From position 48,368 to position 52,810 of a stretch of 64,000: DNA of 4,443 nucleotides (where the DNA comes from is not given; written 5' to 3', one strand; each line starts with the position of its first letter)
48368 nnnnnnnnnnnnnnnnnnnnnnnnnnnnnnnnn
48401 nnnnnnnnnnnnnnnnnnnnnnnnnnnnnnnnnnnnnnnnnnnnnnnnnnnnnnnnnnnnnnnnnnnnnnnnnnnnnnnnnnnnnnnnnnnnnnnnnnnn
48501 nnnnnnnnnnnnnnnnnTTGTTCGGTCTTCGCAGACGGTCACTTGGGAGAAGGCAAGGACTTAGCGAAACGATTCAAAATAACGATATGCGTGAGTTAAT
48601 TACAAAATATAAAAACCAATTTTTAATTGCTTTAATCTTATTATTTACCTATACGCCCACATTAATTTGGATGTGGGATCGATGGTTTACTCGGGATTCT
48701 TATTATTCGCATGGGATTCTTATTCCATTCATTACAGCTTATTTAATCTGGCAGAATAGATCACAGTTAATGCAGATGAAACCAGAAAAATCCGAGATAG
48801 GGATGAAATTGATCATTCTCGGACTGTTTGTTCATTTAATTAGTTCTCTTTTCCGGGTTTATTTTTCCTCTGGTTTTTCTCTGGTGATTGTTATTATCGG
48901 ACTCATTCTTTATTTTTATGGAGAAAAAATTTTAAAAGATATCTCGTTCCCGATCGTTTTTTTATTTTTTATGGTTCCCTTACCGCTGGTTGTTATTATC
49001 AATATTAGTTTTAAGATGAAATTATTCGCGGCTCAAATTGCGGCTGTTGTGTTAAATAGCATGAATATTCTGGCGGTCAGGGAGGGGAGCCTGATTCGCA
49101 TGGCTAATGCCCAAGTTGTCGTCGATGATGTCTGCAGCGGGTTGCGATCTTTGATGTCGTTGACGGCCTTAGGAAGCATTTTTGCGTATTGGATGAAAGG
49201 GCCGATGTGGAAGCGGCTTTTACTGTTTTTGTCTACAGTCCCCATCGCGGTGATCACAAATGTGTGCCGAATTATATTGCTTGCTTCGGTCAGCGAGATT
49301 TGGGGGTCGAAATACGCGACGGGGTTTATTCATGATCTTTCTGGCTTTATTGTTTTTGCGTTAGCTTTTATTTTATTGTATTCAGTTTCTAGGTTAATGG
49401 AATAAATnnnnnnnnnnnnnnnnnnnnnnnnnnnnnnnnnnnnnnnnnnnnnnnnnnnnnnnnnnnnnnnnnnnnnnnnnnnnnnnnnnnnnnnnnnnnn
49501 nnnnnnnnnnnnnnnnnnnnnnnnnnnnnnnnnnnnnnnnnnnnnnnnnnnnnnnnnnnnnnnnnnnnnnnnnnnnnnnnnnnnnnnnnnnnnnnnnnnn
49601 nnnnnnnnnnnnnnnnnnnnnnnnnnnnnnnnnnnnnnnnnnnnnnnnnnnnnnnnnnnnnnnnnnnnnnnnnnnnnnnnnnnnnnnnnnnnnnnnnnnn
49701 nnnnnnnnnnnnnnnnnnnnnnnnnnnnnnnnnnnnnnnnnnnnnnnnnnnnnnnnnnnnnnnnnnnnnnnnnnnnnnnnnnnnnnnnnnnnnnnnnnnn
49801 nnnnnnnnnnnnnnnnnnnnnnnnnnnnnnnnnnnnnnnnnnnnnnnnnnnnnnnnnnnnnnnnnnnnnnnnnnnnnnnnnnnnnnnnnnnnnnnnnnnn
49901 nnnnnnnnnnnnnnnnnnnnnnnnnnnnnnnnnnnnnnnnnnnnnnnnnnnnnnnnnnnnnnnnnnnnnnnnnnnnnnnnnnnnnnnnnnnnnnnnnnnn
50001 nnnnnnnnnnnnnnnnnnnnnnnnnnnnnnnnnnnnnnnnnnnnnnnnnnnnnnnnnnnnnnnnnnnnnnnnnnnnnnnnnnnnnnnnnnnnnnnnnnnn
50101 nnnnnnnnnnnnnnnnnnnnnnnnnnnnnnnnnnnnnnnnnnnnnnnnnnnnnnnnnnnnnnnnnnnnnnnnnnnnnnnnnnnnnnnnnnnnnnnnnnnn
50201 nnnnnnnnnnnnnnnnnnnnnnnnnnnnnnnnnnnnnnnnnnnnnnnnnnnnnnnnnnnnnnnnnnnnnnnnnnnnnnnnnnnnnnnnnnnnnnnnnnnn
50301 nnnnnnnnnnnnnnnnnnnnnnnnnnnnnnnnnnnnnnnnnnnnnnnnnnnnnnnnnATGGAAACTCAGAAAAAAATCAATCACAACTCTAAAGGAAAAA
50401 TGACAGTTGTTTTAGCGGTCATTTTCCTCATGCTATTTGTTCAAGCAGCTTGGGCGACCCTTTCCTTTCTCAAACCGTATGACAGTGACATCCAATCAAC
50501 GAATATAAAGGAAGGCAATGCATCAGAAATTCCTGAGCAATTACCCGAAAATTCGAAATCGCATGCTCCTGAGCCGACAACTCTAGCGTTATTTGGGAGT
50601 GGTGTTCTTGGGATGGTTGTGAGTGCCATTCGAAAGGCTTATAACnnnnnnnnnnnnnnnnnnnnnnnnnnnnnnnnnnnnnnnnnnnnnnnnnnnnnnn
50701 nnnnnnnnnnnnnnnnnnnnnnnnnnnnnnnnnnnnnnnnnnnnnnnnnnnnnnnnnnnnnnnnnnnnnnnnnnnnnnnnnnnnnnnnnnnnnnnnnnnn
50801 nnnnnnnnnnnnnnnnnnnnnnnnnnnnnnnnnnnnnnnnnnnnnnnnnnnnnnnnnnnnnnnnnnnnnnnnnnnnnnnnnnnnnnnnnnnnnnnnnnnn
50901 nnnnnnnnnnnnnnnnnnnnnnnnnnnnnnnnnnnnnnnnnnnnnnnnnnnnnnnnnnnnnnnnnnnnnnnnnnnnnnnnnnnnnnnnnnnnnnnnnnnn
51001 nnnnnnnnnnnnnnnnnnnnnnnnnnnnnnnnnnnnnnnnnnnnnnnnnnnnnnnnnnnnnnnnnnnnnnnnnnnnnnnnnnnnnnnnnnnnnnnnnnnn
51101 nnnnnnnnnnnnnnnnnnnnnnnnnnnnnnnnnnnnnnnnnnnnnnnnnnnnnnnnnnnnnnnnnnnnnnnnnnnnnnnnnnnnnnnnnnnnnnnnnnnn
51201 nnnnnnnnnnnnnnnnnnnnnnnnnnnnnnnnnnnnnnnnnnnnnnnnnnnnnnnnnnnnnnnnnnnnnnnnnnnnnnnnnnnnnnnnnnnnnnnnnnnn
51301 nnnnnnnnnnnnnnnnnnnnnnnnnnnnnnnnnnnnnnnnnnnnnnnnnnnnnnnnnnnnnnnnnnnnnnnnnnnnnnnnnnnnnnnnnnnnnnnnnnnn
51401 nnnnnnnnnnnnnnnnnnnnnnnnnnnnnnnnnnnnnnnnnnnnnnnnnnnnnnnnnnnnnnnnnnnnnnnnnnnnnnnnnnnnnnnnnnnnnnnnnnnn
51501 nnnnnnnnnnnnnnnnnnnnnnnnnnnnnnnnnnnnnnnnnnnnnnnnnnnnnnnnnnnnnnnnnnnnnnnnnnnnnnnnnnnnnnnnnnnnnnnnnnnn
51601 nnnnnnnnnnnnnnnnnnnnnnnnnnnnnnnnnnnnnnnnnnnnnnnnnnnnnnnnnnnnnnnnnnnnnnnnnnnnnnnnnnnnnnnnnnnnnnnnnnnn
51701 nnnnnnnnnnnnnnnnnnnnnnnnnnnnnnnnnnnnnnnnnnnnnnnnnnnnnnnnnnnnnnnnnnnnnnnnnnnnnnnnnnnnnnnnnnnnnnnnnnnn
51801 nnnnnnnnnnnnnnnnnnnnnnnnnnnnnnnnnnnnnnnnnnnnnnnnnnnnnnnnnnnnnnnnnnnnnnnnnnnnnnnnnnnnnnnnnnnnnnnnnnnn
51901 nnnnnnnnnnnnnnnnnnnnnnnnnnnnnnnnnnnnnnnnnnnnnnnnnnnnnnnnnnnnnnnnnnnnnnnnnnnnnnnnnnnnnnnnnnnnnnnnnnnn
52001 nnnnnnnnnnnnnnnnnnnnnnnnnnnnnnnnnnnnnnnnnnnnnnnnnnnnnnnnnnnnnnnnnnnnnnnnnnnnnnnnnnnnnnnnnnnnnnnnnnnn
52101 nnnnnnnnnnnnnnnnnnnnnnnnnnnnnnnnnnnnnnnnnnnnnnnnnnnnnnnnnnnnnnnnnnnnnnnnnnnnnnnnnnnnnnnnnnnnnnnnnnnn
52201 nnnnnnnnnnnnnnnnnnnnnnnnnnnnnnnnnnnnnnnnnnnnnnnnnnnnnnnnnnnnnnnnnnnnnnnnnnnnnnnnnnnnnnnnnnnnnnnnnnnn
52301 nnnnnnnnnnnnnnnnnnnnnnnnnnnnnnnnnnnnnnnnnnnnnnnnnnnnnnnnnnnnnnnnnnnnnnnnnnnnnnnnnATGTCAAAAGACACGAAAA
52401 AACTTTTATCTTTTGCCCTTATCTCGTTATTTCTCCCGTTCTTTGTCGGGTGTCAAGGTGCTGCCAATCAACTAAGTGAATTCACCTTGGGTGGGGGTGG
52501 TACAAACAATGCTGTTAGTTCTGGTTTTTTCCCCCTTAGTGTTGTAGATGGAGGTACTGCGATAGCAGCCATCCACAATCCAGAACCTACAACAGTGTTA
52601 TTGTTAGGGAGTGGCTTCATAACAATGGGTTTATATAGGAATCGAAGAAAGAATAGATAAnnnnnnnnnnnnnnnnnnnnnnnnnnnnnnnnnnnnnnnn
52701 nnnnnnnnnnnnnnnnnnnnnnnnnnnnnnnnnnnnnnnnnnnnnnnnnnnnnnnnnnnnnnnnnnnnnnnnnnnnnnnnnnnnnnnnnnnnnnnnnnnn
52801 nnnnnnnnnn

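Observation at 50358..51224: Priming sugar transferase carrying a complete N-terminal signal-peptide + PEP-CTERM module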

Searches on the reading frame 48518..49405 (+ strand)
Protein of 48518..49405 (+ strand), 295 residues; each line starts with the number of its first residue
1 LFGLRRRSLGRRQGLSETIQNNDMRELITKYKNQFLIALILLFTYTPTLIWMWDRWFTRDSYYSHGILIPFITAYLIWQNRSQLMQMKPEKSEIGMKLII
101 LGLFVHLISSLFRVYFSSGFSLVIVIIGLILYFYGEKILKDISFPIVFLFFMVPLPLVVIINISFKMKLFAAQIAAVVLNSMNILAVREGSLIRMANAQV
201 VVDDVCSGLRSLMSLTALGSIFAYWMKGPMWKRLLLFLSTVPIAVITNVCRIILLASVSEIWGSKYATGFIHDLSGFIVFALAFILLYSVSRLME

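Call 3: search_protein_families(library=ncbifam, proteins=[window:48518-49405:+], max_evalue=1)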
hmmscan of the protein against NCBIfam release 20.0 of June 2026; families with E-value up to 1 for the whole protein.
window:48518-49405:+ (295 aa): 17 families
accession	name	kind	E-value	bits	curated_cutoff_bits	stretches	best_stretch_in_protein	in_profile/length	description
TIGR04152.1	exosort_VPLPA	exception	2.1e-57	195.3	400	1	61-294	8-242/486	VPLPA-CTERM-specific exosortase XrtD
TIGR03109.2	exosort_XrtA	exception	1.9e-54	184.9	208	1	36-292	5-257/261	exosortase A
NF038142.1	exosort_XrtW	exception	8.4e-53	179.4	425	1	35-294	6-265/494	exosortase W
TIGR02602.1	8TM_EpsH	subfamily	4.9e-51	173.6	105.55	1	57-291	4-237/241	exosortase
NF035943.2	exosort_XrtV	exception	5.5e-45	153.7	313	1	33-294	4-266/270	exosortase V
TIGR03113.1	exosort_XrtB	exception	4.2e-35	121.7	275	1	38-294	5-264/268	exosortase B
TIGR04151.1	exosort_VPDSG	exception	4.3e-24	85.5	300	1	20-291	13-296/306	VPDSG-CTERM-specific exosortase XrtC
TIGR04156.1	cyanoexo_CrtB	exception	1.6e-21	77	300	1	36-285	5-257/280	cyanoexosortase B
TIGR04178.1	exo_archaeo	signature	1.1e-19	70.5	23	1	201-294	2-95/97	exosortase/archaeosortase family protein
NF033770.1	exosort_XrtT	exception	2.2e-18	66.1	250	1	40-285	8-258/472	exosortase T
NF033464.1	cyanoexo_CrtC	exception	1.8e-17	63.8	225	1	34-288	7-269/278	cyanoexosortase C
TIGR03763.1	cyanoexo_CrtA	exception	7.9e-12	45.2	150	1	61-290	30-254/260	cyanoexosortase A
TIGR04476.1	exosort_XrtN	exception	8.1e-11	41.7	200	1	71-286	35-238/406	exosortase N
TIGR04489.1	exosort_XrtO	exception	2.6e-10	39.7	250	1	46-286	6-250/451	exosortase O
NF012182.0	exosortase_XrtQ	exception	1.3e-07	31.4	270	1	42-283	14-247/256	exosortase Q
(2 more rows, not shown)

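Call 4: search_protein_families(library=pfam, proteins=[window:48518-49405:+], max_evalue=1)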
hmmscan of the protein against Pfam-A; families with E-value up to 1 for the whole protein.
window:48518-49405:+ (295 aa): 1 family
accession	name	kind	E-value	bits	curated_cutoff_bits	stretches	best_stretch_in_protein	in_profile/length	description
PF09721.15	Exosortase_EpsH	-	6.1e-66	222.8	25.7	1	39-292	2-252/254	Transmembrane exosortase (Exosortase_EpsH)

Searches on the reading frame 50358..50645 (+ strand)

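Call 3: search_protein_families(library=ncbifam, proteins=[window:50358-50645:+], max_evalue=1)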
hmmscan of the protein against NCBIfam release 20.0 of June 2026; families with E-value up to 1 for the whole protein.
window:50358-50645:+ (96 aa): 9 families
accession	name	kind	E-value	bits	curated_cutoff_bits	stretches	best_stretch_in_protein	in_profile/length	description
NF033554.9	floc_PepA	equivalog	1.2e-05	25.3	80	1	71-93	238-260/261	flocculation-associated PEP-CTERM protein PepA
NF041538.1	PEP_EDSA_1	subfamily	0.0002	21.2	100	1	71-93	285-307/307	EDSAP-1 family PEP-CTERM protein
NF038125.1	PEP_CTERM_THxN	subfamily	0.00028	20.6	85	1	66-93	219-246/246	THxN family PEP-CTERM protein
TIGR02595.1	PEP_CTERM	domain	0.0017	19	16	1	70-93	1-23/24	PEP-CTERM sorting domain-containing protein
NF033947.0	PEP-cistern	hypoth_equivalog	0.0017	18.1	60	1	45-89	147-192/195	cistern family PEP-CTERM protein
NF038118.1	PEP_CTERM_CCXG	equivalog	0.011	15.5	90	1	67-92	172-198/199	CCXG family PEP-CTERM protein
NF041927.1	Xrt_dep_XDP1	equivalog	0.023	14.7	125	1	65-89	214-238/242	exosortase-dependent surface protein XDP1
NF038129.1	PEP_NF038129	equivalog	0.041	13.7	65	1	56-90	155-191/194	NF038129 family PEP-CTERM protein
NF038119.1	PEP_CTERM_MHFG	equivalog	0.22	11.8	100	1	49-93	215-259/260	MHFG family PEP-CTERM protein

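Call 4: search_protein_families(library=pfam, proteins=[window:50358-50645:+], max_evalue=1)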
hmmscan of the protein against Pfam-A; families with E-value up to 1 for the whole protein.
window:50358-50645:+ (96 aa): 1 family
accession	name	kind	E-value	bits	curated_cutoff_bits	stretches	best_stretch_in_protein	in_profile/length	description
PF07589.16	PEP-CTERM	-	1.8e-05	25.1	20.7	1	70-93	2-24/24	PEP-CTERM motif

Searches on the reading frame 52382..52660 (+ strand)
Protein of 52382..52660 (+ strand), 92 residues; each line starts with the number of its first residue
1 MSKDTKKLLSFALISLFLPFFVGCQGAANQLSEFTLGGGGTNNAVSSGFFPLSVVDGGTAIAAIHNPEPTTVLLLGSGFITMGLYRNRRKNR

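Call 3: search_protein_families(library=ncbifam, proteins=[window:52382-52660:+], max_evalue=1)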
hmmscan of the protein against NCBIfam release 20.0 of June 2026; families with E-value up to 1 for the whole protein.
window:52382-52660:+ (92 aa): 6 families
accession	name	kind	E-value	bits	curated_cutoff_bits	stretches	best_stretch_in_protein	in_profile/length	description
NF033554.9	floc_PepA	equivalog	0.00012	22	80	1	32-90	206-261/261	flocculation-associated PEP-CTERM protein PepA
TIGR02595.1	PEP_CTERM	domain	0.00028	21.5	16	1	67-90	2-22/24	PEP-CTERM sorting domain-containing protein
NF041538.1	PEP_EDSA_1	subfamily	0.0024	17.6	100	1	66-89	284-307/307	EDSAP-1 family PEP-CTERM protein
NF038129.1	PEP_NF038129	equivalog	0.0035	17.2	65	1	27-89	136-194/194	NF038129 family PEP-CTERM protein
NF038125.1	PEP_CTERM_THxN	subfamily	0.0039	16.8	85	1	66-89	223-246/246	THxN family PEP-CTERM protein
NF038118.1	PEP_CTERM_CCXG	equivalog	0.089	12.5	90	1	59-89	173-199/199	CCXG family PEP-CTERM protein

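Call 4: search_protein_families(library=pfam, proteins=[window:52382-52660:+], max_evalue=1)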
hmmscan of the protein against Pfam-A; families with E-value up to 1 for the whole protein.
window:52382-52660:+ (92 aa): 1 family
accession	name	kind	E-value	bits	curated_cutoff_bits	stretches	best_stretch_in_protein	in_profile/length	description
PF07589.16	PEP-CTERM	-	0.0016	18.9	20.7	1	67-89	3-24/24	PEP-CTERM motif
